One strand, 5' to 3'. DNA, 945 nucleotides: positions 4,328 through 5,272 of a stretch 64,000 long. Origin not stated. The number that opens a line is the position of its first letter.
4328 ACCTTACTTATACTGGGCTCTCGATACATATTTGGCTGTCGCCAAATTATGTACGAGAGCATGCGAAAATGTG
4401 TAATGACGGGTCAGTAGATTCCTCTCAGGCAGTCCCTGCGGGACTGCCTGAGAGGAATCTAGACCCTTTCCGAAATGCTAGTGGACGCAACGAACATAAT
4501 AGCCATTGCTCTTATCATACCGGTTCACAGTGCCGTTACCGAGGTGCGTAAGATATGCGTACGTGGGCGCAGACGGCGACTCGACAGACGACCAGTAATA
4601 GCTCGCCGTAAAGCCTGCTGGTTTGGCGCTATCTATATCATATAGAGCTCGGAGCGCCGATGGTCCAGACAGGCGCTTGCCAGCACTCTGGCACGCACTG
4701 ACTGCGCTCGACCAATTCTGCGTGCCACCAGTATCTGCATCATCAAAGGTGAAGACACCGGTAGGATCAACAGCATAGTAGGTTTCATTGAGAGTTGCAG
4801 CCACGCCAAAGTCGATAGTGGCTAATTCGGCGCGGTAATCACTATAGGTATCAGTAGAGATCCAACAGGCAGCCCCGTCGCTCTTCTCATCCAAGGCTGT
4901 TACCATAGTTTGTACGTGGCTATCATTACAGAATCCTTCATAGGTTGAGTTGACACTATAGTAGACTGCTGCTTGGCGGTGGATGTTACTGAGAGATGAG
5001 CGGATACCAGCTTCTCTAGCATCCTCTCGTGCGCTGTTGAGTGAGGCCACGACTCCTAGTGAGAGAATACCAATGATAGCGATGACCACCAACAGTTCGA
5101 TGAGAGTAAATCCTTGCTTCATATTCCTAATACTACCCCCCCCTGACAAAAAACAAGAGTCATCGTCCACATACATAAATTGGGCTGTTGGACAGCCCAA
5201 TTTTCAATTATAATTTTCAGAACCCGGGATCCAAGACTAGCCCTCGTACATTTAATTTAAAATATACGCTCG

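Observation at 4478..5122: The DGR target is a type IV pilin-like protein with a C-terminal lectin-fold VR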

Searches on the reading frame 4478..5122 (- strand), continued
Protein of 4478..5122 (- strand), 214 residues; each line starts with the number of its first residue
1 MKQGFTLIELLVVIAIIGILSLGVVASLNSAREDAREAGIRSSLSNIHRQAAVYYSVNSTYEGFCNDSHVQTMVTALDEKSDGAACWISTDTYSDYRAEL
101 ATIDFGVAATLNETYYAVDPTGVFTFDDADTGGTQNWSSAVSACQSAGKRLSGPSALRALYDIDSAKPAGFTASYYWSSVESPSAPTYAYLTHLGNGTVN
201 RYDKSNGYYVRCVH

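Call 44: search_solved_structures(query=A3, max_evalue=0.1, show_alignments=2)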
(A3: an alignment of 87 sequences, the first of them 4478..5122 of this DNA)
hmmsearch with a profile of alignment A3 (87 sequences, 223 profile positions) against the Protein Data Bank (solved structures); distinct sequences matched with E-value up to 0.1: 33.
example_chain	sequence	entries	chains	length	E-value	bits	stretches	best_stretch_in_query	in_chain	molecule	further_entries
9egp_A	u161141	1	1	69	3.6e-16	62.8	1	6-68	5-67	Geopilin domain 1 protein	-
7tgg_A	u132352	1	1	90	3.8e-15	59.5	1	5-68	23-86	Geopilin domain 1 protein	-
6xxd_A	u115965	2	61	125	2.9e-14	56.6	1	12-96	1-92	PilA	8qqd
2m7g_A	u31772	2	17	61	6.1e-13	52.3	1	12-68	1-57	Geopilin domain 1 protein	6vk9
8tj2_C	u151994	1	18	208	2.6e-10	43.7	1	12-74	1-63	Type IV major pilin protein PilA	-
2hi2_A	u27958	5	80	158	2.2e-08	37.3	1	12-161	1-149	Fimbrial protein | PilA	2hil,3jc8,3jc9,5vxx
9laa_A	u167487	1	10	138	4.2e-08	36.4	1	4-32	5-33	Type IV pilin protein PilA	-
8pfb_G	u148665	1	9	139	5.5e-08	36.1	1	12-72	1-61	Type IV pilin PilE1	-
1ay2_A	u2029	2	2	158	6.1e-08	35.9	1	12-161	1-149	TYPE 4 PILIN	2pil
5kua_A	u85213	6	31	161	7.9e-08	35.5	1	12-156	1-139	pilin | Neisseria meningitidis PilE variant SB-GATDH | Neisseria meningitidis PilE, SB-DATDH variant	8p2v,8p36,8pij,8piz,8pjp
5wda_A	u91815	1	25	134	8.4e-08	35.5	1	12-71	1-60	General secretion pathway protein G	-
7jpt_A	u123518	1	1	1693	4e-07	33.3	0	103-174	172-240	Lymphocyte antigen 75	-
7jpu_A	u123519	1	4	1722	4.5e-07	33.1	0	103-174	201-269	Lymphocyte antigen 75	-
1oqw_A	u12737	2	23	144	3.1e-06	30.3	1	12-35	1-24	Fimbrial protein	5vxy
8tob_GA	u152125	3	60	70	4.1e-06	30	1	13-58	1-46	Fimbrial protein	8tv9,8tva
8q4e_A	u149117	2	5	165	0.00035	23.6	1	155-223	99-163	HbP1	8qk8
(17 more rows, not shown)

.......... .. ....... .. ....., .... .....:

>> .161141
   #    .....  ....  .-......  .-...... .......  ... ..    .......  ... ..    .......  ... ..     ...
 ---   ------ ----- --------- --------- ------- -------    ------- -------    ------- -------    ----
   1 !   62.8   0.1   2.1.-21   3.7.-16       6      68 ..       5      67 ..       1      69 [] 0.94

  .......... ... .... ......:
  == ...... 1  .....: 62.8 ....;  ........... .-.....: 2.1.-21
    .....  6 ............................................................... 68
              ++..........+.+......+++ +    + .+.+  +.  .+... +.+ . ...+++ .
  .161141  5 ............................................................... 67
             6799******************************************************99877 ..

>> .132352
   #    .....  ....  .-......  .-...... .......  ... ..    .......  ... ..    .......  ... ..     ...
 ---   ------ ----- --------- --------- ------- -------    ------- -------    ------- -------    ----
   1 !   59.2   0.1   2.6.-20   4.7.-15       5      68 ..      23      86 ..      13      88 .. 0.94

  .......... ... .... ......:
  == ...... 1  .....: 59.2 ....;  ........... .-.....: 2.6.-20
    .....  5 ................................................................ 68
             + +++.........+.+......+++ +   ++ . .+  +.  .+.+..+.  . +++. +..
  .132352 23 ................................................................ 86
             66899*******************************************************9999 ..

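Call 47: find_related_loci(query=A4, collection=metagenome_contigs, flank=10000)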
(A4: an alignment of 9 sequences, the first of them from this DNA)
Query A4 (182 aa) in metagenome_contigs; peptide patterns used: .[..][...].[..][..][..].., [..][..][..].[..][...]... (x = any residue, [..] = any of these).
222 stretches matched a pattern; 2 encode a relative of the query (tblastn E <= 1e-3); 2 distinct loci.
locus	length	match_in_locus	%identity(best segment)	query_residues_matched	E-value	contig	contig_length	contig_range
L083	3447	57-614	56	1-182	8e-59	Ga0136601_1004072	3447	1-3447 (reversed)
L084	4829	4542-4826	55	1-95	3e-34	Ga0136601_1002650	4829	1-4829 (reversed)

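Call 63: list_cluster_members(proteins=[window:4478-5122:-, P0001, P0121])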
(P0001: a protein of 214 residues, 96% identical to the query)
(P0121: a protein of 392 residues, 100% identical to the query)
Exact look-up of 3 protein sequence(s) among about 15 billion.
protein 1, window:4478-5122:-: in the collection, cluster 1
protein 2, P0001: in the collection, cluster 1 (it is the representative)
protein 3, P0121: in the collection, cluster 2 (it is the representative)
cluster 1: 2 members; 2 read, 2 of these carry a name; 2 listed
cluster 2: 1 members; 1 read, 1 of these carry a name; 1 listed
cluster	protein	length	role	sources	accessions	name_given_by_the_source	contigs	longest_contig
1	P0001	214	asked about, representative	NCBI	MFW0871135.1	MAG: prepilin-type N-terminal cleavage/methylation domain-containing protein ...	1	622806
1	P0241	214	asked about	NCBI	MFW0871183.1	MAG: prepilin-type N-terminal cleavage/methylation domain-containing protein ...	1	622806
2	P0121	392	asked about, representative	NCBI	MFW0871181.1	MAG: reverse transcriptase/maturase family protein [Patescibacteria group bacterium]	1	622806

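Call 79: search_protein_representatives(protein=window:4478-5122:-)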
Query: 214 residues. Proteins with E-value up to 0.001 (for the whole library): 13863; up to 1e-10: 488; up to 1e-30: 21. The best 150 are listed.
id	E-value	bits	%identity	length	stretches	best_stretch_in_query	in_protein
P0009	1.3e-69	250.5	59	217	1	1-214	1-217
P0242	1.5e-57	211.1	44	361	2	14-214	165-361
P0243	2.4e-56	207.2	52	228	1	2-213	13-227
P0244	8.8e-49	182.5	64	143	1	73-213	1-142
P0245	5.0e-47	176.8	47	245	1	3-213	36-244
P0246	1.0e-46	175.7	51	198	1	23-213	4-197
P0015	6.5e-45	169.9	46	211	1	3-213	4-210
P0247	2.1e-43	165.0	45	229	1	3-213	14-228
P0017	7.5e-42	159.9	44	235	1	2-214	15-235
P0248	4.0e-41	157.5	48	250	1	2-213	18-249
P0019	7.9e-41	156.5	47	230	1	4-214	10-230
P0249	1.2e-38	149.4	46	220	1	2-214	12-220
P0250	4.7e-35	137.7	44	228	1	3-212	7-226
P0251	6.8e-35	137.2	43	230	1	2-213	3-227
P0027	5.4e-34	134.2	44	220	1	4-212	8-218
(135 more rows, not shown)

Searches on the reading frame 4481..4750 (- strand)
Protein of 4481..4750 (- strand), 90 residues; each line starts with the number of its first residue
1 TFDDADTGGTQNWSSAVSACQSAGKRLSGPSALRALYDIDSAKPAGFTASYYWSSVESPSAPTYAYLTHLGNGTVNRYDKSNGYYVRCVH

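Call 83: search_solved_structures(query=A5, max_evalue=1, show_alignments=3)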
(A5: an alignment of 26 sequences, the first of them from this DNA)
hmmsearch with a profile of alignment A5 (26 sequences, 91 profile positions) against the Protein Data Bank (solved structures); distinct sequences matched with E-value up to 1: 27.
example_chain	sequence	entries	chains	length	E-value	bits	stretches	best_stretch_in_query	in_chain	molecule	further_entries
7jpt_A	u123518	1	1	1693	3e-09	39.9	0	12-51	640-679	Lymphocyte antigen 75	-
7jpu_A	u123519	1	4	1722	3.4e-09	39.7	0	12-51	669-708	Lymphocyte antigen 75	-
9wyt_J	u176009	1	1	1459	1.9e-06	30.9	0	12-34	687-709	yolk sac IgY receptor precursor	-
8q4e_A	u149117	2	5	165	4e-05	26.7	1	26-90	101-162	HbP1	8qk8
7qsr_A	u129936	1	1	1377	0.00017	24.6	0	11-34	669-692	Secretory phospholipase A2 receptor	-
2zib_A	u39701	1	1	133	0.062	16.4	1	9-35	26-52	Type II antifreeze protein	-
9dff_A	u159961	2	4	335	0.099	15.8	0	13-39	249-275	Aggrecan core protein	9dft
8k8h_A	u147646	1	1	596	0.11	15.7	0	6-37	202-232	Lymphocyte antigen 75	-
8hbc_A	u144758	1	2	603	0.11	15.7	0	6-37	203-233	Lymphocyte antigen 75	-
2afp_A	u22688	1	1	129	0.2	14.8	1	9-32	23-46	PROTEIN (SEA RAVEN TYPE II ANTIFREEZE PROTEIN)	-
1y1e_X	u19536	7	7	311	0.25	14.5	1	12-31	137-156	C-alpha-formyglycine-generating enzyme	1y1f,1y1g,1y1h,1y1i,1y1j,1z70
2aii_X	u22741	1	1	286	0.26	14.5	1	12-31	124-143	Sulfatase modifying factor 1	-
5ssy_A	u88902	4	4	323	0.26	14.4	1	12-31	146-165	Formylglycine-generating enzyme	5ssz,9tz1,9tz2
5ssx_A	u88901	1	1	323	0.26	14.4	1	12-31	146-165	Formylglycine-generating enzyme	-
8aru_A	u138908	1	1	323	0.26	14.4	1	12-31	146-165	Formylglycine-generating enzyme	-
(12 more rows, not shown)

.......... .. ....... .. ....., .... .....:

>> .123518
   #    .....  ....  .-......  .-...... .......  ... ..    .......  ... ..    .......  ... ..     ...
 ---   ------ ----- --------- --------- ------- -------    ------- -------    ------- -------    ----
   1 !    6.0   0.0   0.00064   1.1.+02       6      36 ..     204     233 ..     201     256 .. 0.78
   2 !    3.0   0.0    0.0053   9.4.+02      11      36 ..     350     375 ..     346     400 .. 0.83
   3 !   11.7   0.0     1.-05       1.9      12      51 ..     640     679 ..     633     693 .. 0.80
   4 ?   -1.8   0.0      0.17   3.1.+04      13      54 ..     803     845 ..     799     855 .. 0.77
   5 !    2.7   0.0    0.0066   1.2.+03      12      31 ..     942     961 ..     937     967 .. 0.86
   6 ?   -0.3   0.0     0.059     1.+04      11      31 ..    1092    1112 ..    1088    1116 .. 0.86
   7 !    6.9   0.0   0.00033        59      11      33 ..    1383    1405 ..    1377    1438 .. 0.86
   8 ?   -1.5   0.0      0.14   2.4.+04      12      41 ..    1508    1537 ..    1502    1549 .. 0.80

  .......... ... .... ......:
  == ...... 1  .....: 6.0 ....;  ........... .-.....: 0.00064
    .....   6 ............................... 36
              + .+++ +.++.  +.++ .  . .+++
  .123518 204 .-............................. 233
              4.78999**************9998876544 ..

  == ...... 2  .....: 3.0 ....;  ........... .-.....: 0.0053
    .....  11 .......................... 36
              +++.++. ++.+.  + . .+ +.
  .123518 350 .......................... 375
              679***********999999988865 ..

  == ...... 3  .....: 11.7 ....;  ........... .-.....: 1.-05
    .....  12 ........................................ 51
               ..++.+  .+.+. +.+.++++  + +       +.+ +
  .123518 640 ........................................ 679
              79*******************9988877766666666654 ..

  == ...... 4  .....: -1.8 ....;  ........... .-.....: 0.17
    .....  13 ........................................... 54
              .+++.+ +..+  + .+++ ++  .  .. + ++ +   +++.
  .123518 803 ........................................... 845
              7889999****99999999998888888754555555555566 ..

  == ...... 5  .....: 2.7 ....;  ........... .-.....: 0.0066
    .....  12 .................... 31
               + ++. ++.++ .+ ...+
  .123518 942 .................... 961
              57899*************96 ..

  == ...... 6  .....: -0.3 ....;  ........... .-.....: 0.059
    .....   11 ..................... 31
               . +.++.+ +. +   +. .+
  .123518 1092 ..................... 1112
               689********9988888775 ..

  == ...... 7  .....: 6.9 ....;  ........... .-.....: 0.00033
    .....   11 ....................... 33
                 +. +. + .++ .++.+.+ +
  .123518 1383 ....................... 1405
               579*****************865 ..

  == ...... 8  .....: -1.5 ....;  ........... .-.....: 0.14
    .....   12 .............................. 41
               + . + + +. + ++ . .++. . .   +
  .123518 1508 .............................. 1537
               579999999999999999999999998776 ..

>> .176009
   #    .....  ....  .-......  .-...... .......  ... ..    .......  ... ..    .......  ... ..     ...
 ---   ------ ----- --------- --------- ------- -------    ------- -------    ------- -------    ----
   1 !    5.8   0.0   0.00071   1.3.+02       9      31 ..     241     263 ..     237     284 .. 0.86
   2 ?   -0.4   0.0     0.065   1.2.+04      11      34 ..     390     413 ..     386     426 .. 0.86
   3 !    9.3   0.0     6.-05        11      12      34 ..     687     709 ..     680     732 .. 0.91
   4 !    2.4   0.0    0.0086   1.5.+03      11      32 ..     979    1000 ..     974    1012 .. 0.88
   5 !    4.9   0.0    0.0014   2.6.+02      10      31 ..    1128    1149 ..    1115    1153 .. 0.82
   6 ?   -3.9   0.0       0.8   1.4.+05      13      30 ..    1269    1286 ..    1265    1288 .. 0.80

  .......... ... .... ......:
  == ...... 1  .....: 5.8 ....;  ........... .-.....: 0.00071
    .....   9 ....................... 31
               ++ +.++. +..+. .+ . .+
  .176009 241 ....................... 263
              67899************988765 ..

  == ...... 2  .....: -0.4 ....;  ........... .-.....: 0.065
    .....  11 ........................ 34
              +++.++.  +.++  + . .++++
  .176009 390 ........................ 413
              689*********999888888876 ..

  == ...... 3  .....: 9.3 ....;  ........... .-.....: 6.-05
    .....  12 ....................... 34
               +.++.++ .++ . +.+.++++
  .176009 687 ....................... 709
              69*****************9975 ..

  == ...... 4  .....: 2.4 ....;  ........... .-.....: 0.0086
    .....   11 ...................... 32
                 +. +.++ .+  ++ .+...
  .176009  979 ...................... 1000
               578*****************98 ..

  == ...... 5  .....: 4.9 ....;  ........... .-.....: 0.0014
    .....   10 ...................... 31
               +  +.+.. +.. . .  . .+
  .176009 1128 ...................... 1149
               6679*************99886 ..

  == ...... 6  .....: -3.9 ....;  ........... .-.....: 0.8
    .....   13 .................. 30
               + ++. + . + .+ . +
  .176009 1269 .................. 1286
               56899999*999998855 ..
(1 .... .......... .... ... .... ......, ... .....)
